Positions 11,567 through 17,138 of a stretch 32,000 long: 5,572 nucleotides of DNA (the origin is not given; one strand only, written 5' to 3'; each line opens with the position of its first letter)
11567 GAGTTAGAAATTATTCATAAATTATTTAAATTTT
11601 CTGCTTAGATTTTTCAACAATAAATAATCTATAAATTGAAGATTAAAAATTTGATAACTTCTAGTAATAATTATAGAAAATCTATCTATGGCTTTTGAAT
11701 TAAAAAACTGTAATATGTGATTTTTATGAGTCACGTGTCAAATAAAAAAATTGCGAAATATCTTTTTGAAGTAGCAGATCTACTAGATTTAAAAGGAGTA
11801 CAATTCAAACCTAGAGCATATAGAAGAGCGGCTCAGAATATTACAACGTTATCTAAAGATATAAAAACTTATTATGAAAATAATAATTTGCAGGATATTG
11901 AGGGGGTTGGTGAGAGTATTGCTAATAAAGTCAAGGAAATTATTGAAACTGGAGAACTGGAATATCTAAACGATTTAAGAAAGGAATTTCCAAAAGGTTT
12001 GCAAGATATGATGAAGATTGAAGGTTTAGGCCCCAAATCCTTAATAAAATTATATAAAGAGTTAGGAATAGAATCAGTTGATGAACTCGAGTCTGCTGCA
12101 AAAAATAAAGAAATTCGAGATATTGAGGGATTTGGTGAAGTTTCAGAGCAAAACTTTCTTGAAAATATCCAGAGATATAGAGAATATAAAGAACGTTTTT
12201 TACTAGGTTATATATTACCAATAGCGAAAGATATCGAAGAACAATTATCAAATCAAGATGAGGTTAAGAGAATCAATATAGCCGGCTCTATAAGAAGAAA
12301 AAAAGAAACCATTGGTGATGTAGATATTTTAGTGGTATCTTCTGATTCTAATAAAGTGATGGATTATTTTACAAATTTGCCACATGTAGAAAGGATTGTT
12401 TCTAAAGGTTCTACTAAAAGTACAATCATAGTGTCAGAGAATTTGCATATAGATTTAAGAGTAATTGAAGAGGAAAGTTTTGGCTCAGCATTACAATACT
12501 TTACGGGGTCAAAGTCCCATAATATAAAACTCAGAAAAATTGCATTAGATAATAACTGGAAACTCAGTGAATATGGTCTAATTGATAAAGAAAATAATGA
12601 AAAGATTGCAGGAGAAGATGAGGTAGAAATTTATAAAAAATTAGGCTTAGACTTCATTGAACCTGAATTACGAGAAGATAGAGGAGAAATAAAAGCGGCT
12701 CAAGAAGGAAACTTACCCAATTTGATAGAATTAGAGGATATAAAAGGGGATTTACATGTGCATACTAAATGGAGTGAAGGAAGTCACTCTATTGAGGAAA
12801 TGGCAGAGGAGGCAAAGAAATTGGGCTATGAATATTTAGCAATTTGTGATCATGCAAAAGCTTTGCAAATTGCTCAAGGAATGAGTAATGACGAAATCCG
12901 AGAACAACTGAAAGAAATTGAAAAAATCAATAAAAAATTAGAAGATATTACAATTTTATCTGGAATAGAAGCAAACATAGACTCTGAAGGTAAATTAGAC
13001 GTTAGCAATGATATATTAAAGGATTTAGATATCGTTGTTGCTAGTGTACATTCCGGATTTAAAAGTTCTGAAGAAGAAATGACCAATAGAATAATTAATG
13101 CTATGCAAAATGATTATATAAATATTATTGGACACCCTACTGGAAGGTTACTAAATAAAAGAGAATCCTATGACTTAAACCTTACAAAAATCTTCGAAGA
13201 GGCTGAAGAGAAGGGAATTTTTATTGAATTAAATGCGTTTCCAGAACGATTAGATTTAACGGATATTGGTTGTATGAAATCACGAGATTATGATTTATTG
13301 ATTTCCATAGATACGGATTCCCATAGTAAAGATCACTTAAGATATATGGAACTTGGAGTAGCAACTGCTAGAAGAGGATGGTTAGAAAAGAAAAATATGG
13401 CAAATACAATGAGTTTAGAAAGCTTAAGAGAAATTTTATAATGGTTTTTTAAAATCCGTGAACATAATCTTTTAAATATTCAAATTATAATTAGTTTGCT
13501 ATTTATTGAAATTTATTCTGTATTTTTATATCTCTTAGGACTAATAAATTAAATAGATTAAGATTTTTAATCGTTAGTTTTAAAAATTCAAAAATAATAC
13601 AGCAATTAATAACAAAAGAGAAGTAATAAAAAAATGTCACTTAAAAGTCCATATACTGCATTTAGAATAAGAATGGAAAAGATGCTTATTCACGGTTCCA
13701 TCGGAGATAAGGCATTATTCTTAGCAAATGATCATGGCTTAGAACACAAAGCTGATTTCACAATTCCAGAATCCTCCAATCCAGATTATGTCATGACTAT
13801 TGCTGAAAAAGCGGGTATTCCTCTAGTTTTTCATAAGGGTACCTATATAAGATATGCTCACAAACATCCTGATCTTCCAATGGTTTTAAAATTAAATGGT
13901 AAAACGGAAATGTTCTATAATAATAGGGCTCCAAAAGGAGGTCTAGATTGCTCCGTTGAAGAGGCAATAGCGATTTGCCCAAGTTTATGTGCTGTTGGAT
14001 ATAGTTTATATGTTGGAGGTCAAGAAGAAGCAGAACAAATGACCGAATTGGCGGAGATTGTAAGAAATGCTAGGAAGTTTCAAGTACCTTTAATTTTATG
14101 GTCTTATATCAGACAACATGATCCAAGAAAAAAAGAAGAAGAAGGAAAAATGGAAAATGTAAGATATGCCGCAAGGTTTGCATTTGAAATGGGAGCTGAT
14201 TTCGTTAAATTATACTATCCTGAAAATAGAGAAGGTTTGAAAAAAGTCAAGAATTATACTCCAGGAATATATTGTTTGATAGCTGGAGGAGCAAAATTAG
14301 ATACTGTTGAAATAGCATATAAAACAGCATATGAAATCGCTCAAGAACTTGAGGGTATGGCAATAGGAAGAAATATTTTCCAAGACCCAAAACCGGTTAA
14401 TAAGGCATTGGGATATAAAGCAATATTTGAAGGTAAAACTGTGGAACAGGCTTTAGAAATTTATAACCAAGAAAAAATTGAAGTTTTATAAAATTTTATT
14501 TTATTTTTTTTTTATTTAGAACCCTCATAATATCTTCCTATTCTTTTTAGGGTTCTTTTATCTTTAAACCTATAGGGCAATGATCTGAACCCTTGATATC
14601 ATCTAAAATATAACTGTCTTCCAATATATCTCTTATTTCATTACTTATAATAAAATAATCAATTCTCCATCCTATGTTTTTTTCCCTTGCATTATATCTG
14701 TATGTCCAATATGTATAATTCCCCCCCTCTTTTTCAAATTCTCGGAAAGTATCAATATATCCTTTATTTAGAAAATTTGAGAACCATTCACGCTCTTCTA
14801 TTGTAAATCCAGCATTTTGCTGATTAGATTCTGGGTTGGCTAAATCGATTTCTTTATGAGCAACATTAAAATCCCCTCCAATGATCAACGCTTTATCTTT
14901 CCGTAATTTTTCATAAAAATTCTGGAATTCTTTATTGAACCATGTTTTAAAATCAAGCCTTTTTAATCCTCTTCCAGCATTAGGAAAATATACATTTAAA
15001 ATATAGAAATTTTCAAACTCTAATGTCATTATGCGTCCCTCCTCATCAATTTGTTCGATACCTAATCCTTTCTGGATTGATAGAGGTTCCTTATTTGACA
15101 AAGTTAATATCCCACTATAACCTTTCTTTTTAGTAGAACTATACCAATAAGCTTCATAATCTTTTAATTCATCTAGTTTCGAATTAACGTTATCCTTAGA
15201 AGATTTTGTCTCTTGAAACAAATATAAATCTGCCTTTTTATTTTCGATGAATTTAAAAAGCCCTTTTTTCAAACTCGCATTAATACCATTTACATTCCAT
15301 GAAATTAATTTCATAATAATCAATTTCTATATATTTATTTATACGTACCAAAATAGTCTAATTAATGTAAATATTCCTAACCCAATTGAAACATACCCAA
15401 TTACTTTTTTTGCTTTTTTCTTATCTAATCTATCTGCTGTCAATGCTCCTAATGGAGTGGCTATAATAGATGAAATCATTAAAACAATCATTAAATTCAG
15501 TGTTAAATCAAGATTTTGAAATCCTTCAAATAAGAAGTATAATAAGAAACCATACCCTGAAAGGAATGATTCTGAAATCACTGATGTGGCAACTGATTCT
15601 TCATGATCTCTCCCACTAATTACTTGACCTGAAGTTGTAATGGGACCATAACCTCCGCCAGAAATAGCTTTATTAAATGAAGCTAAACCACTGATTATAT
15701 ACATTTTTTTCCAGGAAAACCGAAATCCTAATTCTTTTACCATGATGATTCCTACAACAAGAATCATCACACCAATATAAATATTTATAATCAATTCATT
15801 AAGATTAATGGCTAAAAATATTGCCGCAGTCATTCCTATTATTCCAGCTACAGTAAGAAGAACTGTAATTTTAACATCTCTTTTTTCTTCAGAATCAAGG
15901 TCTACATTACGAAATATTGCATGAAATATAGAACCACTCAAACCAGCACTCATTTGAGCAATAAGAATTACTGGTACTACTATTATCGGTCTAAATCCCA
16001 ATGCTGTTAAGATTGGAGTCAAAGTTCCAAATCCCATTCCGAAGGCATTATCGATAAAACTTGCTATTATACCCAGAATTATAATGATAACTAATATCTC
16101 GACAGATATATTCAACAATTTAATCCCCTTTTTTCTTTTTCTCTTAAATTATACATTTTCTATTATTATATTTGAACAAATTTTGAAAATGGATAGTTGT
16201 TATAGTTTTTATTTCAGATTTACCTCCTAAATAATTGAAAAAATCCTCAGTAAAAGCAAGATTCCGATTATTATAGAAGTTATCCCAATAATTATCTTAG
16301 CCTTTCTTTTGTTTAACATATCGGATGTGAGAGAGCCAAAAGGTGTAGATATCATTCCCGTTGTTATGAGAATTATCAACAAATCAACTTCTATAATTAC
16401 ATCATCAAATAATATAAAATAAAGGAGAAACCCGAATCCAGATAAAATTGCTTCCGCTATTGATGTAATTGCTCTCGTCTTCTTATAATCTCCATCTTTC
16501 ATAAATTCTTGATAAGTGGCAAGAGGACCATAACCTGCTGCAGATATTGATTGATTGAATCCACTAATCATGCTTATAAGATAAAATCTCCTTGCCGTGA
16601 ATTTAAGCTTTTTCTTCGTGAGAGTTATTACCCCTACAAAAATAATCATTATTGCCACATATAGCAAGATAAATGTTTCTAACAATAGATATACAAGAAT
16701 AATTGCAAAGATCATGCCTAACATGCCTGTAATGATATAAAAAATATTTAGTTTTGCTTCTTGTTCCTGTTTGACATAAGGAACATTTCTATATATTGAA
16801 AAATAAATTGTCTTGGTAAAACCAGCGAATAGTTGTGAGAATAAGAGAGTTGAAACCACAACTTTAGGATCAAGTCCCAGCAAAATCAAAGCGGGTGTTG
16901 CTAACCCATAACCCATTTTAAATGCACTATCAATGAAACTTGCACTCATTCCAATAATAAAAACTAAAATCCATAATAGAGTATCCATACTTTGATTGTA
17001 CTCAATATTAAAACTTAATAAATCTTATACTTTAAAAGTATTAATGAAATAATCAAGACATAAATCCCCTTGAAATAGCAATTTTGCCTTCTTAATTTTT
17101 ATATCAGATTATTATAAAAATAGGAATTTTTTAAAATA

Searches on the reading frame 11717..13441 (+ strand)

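Call 80: search_protein_families(library=pfam, proteins=[window:11717-13441:+], max_evalue=0.0001)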
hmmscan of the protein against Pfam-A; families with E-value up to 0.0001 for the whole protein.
window:11717-13441:+ (574 aa): 6 families
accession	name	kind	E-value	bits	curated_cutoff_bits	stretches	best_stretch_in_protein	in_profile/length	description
PF14791.11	DNA_pol_B_thumb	-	3e-24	85.1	25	1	258-320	1-63/63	DNA polymerase beta thumb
PF14716.13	HHH_8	-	5.5e-16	59.1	30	1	9-81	3-73/73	Helix-hairpin-helix domain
PF02811.25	PHP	-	7.9e-14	52.7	26.4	1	345-506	1-162/164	PHP domain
PF14520.12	HHH_5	-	4.7e-10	40.2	27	1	96-146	2-50/57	Helix-hairpin-helix domain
PF14792.12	DNA_pol_B_palm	-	1.3e-06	29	25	1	170-216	11-57/113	DNA polymerase beta palm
PF01876.22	RNase_P_p30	-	4.9e-06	26.6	35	1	350-505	5-143/214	RNase P subunit p30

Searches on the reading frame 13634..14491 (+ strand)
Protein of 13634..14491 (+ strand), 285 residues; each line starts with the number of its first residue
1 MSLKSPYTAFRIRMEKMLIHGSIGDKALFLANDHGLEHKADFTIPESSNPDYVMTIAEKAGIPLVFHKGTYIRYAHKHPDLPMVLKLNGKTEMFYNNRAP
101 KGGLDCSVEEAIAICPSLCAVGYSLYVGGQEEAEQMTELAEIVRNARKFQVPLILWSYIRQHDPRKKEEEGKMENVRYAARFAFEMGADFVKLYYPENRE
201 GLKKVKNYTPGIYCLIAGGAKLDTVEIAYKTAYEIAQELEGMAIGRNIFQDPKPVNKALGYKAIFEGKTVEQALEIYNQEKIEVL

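Call 80: search_protein_families(library=pfam, proteins=[window:13634-14491:+], max_evalue=0.0001)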
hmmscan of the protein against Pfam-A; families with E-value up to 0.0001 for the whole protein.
window:13634-14491:+ (285 aa): 1 family
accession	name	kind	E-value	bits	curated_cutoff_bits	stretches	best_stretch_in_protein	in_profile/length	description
PF01791.15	DeoC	-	1.3e-22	81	23.8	1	29-250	3-228/229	DeoC/LacD family aldolase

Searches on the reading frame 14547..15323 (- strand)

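Call 80: search_protein_families(library=pfam, proteins=[window:14547-15323:-], max_evalue=0.0001)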
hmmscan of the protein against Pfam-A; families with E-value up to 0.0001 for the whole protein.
window:14547-15323:- (258 aa): 2 families
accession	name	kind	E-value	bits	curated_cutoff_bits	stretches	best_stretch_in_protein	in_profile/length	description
PF03372.29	Exo_endo_phos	-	1.3e-24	87.6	24.5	1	7-248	1-225/225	Endonuclease/Exonuclease/phosphatase family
PF14529.12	Exo_endo_phos_2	-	2e-05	24.9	27.4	1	107-251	2-116/117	Endonuclease-reverse transcriptase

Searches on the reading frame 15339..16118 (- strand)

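Call 80: search_protein_families(library=pfam, proteins=[window:15339-16118:-], max_evalue=0.0001)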
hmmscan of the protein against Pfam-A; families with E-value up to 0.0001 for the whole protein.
window:15339-16118:- (259 aa): 1 family
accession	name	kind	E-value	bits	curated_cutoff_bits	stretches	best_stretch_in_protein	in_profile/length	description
PF01925.25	TauE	-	2.3e-24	86.8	32.6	1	12-250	1-236/237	Sulfite exporter TauE/SafE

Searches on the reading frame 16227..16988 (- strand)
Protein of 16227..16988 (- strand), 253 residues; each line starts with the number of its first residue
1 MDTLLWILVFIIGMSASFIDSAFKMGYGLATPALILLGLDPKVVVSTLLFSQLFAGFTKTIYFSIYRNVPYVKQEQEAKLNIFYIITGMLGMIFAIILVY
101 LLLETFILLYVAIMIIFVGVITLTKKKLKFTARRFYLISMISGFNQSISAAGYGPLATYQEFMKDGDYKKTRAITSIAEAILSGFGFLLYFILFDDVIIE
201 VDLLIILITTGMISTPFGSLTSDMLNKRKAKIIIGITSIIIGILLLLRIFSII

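Call 80: search_protein_families(library=pfam, proteins=[window:16227-16988:-], max_evalue=0.0001)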
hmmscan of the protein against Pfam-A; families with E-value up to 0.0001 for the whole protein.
window:16227-16988:- (253 aa): 1 family
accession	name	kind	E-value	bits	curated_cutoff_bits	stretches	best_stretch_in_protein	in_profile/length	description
PF01925.25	TauE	-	6.4e-17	62.4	32.6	1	9-244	1-236/237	Sulfite exporter TauE/SafE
